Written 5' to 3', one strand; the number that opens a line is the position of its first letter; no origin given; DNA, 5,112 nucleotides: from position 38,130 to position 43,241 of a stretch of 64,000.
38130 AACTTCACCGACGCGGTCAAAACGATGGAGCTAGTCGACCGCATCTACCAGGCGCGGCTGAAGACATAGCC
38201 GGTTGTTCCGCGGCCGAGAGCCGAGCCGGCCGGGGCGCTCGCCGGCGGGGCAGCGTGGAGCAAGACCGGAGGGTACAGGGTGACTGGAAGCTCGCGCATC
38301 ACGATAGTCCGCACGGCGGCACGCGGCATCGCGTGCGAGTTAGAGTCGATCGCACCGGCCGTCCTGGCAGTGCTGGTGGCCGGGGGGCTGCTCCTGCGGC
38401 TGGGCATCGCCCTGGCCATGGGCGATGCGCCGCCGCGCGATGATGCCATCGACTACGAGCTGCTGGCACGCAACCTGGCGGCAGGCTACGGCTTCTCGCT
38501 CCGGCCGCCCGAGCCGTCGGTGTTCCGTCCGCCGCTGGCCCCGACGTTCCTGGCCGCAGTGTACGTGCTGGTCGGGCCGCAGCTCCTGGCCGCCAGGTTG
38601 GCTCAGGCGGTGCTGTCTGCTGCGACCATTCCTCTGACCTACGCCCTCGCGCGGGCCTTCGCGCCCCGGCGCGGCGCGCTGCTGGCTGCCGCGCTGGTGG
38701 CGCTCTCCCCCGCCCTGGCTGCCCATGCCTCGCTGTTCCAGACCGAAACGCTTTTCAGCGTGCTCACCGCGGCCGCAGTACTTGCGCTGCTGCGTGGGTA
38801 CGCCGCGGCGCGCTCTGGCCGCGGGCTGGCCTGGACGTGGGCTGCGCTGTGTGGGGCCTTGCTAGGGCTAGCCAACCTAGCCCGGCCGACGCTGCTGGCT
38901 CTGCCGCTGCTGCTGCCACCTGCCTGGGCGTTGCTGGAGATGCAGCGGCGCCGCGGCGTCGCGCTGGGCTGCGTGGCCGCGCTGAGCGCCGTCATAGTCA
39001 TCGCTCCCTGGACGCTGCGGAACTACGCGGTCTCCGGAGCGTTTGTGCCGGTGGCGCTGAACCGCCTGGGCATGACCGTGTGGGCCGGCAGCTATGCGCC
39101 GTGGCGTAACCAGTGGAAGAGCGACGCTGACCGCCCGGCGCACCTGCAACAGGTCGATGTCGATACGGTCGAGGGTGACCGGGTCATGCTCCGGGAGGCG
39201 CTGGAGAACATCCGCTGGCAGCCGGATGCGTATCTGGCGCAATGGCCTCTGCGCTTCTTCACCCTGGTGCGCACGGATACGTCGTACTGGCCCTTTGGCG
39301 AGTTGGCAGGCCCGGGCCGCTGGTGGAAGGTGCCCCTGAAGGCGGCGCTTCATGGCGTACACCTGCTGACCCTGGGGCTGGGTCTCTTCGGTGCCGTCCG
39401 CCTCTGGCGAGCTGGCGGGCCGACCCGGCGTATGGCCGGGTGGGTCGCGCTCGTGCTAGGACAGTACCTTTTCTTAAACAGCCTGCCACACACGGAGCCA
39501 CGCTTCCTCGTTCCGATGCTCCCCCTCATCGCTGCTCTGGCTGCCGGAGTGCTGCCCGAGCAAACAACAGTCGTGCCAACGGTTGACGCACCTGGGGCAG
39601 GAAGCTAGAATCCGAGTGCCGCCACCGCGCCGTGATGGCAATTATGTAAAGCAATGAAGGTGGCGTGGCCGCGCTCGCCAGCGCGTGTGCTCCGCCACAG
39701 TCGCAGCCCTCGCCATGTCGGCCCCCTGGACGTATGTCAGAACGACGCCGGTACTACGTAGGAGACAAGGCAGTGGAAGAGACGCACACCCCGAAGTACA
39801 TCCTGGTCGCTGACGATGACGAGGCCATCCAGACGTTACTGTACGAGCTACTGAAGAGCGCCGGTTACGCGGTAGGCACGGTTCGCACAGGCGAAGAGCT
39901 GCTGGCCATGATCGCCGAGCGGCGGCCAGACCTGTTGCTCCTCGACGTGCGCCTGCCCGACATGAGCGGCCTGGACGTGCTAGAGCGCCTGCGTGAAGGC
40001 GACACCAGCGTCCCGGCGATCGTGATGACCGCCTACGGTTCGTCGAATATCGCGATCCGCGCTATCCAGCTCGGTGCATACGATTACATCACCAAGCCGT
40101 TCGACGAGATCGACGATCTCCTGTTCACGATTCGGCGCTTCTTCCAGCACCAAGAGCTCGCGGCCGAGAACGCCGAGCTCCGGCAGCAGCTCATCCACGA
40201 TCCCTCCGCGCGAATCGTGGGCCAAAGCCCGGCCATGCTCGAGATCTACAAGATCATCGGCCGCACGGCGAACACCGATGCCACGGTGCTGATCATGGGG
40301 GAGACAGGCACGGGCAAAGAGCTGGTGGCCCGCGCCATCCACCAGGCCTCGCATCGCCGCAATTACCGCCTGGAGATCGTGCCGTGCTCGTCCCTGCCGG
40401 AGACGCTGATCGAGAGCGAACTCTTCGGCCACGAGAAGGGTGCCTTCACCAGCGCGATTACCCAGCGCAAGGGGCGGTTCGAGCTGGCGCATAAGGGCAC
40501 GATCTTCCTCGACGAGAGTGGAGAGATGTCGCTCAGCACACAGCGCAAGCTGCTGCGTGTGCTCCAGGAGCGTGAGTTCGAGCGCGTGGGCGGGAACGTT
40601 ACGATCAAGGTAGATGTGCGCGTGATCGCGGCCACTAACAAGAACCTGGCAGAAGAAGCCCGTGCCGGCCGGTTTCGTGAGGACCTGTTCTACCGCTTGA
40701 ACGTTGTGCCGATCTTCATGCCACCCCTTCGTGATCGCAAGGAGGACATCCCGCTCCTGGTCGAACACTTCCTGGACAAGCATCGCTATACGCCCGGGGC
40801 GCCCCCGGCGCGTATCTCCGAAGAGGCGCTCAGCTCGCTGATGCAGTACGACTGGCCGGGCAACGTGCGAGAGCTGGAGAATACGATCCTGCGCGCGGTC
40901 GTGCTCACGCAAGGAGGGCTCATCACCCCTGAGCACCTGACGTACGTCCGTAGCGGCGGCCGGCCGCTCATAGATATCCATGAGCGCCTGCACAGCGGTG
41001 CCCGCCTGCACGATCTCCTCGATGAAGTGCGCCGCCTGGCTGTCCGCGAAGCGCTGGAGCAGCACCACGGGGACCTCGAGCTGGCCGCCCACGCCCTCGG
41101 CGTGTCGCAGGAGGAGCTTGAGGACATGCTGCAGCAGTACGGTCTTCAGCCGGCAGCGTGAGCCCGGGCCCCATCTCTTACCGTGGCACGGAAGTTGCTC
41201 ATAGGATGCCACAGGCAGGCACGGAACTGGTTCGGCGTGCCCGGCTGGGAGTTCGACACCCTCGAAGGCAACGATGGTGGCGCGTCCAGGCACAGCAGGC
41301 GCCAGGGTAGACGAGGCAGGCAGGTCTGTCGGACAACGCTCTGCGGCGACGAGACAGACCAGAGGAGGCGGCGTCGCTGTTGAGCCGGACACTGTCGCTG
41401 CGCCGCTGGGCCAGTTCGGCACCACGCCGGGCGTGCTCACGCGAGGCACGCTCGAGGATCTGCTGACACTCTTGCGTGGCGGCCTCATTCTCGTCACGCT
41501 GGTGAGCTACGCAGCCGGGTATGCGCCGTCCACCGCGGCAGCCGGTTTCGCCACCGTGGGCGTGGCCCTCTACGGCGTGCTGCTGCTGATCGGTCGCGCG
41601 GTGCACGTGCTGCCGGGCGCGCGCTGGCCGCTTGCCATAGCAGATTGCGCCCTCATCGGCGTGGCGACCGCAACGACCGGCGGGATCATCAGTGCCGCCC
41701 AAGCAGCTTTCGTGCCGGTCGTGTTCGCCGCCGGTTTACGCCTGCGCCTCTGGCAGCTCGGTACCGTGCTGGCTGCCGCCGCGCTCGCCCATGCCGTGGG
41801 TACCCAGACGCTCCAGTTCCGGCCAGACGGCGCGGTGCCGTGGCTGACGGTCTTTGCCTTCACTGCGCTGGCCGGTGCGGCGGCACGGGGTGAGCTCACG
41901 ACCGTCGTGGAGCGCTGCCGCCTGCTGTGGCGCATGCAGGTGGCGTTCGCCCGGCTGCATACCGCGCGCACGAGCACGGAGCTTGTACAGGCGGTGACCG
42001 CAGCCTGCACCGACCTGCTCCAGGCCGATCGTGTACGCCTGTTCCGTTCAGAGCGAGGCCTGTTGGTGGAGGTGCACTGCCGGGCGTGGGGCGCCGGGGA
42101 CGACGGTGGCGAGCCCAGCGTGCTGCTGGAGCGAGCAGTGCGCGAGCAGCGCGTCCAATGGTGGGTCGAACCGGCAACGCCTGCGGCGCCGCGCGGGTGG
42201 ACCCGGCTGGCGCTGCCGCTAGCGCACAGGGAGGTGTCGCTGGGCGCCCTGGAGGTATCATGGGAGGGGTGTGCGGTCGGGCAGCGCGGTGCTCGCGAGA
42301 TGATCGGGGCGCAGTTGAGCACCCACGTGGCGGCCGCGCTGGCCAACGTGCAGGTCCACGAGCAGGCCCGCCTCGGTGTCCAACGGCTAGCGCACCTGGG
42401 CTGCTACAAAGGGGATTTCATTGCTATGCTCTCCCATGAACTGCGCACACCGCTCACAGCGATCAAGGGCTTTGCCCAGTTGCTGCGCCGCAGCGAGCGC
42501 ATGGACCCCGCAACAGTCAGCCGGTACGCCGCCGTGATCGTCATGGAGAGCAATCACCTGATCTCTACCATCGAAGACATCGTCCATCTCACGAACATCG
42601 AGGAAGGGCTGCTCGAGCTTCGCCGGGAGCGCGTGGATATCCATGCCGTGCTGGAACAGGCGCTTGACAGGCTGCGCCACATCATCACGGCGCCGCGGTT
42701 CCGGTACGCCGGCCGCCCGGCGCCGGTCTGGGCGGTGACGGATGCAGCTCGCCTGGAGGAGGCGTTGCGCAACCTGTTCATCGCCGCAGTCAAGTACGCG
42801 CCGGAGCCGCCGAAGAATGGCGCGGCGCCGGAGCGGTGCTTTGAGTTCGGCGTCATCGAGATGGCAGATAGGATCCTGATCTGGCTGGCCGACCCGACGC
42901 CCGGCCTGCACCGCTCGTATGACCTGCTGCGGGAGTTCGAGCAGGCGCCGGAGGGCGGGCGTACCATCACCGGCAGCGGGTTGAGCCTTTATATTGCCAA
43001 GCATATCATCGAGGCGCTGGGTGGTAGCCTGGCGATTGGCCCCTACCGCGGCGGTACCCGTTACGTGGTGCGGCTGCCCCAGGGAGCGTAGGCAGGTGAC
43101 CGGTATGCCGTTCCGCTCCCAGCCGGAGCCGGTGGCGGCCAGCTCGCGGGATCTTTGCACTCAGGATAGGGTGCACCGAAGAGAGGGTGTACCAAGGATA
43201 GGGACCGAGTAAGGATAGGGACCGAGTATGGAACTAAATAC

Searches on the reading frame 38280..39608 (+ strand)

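Call 45: search_protein_families(library=pfam, proteins=[window:38280-39608:+], max_evalue=0.001)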
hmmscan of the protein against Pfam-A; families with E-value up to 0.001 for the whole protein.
window:38280-39608:+ (442 aa): 3 families
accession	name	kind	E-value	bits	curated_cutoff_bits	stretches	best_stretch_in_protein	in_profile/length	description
PF13231.12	PMT_2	-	2e-12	48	26.1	1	83-244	2-157/160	Dolichyl-phosphate-mannose-protein mannosyltransferase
PF02366.24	PMT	-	4.2e-07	30.2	22.7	1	103-249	83-235/245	Dolichyl-phosphate-mannose-protein mannosyltransferase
PF03901.23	Glyco_transf_22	-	4.8e-07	29.8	23.8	1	375-425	286-331/414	Alg9-like mannosyltransferase family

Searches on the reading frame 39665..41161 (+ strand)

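Call 45: search_protein_families(library=pfam, proteins=[window:39665-41161:+], max_evalue=0.001)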
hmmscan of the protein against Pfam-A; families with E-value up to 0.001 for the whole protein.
window:39665-41161:+ (498 aa): 8 families
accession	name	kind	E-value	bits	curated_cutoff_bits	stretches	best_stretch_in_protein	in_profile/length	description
PF00158.32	Sigma54_activat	-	9.5e-69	230.8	20.2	1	184-350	1-167/168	Sigma-54 interaction domain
PF00072.30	Response_reg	-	1.2e-30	106.4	30.2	1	46-148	1-103/111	Response regulator receiver domain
PF25601.1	AAA_lid_14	-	1e-25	89.8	27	1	356-426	1-71/87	AAA+ ATPase lid domain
PF14532.12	Sigma54_activ_2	-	1.2e-16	61.6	25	1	185-355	1-138/138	Sigma-54 interaction domain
PF07728.20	AAA_5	-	2.3e-09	37.8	22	1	208-327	2-124/139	AAA domain (dynein-related subfamily)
PF01078.27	Mg_chelatase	-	8.4e-06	25.8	20.3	1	206-326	23-158/207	Magnesium chelatase, subunit ChlI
PF00004.35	AAA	-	1.9e-05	25.6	21.2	1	208-342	1-128/131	ATPase family associated with various cellular activities (AAA)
PF20030.5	bpMoxR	-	0.00028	20.5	27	1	194-332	20-151/205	MoxR domain in the MoxR-vWA-beta-propeller ternary systems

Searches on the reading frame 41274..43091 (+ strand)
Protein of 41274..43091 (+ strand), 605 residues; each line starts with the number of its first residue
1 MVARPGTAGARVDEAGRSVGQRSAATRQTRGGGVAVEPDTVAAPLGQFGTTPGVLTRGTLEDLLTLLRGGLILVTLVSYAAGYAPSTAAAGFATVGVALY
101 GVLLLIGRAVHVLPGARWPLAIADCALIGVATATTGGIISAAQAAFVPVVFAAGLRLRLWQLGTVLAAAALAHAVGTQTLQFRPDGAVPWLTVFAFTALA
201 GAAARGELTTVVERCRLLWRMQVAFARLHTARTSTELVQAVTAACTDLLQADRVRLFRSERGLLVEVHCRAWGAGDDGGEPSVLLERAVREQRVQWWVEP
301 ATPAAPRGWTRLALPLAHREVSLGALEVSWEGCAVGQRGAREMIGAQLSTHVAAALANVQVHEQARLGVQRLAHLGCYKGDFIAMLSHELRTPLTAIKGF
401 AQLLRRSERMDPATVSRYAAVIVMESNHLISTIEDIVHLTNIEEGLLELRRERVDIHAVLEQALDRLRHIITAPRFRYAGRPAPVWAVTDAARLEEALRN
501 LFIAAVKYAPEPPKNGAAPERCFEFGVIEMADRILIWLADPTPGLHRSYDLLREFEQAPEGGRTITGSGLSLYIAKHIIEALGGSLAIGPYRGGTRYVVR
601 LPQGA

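Call 45: search_protein_families(library=pfam, proteins=[window:41274-43091:+], max_evalue=0.001)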
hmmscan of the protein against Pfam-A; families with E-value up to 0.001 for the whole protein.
window:41274-43091:+ (605 aa): 2 families
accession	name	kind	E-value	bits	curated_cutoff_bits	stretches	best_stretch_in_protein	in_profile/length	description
PF00512.31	HisKA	-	6.2e-16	58.6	26.9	1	379-445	2-66/66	His Kinase A (phospho-acceptor) domain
PF02518.31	HATPase_c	-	1.6e-07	32.1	26.4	1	490-603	2-109/111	Histidine kinase-, DNA gyrase B-, and HSP90-like ATPase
